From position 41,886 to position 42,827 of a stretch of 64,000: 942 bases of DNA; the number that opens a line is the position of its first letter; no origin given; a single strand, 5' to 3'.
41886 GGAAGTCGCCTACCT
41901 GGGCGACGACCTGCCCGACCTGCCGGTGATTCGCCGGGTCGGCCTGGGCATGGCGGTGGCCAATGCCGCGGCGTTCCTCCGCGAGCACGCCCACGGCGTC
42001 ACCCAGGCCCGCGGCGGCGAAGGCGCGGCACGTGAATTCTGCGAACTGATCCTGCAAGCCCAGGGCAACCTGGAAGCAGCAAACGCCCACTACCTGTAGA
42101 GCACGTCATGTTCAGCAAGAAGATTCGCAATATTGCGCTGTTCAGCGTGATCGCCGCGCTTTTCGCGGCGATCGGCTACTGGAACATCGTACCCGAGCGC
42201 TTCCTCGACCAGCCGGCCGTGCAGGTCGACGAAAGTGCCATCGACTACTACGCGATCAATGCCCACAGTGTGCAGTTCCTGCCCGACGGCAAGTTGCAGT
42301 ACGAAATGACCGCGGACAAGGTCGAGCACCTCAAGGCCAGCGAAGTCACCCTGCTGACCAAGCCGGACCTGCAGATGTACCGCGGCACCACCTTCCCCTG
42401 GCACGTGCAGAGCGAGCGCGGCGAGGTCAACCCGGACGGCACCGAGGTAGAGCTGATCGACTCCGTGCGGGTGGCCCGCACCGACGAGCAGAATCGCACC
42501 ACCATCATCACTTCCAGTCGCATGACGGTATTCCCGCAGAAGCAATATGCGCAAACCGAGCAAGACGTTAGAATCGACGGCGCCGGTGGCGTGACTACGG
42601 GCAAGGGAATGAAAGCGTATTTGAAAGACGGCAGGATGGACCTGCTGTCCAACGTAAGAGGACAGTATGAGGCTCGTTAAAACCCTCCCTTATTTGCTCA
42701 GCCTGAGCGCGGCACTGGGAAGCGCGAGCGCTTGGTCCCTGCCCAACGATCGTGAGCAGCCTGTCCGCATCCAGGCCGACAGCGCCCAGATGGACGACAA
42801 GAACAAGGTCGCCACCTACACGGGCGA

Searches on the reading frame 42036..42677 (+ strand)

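Call 93: search_protein_families(library=pfam, proteins=[window:42036-42677:+], max_evalue=0.001)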
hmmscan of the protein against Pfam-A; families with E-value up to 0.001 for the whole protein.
window:42036-42677:+ (214 aa): 1 family
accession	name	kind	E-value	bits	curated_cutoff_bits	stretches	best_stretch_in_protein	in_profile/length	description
PF06835.18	LptC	-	8.6e-56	188.7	21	1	38-212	2-175/175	Lipopolysaccharide-assembly, LptC-related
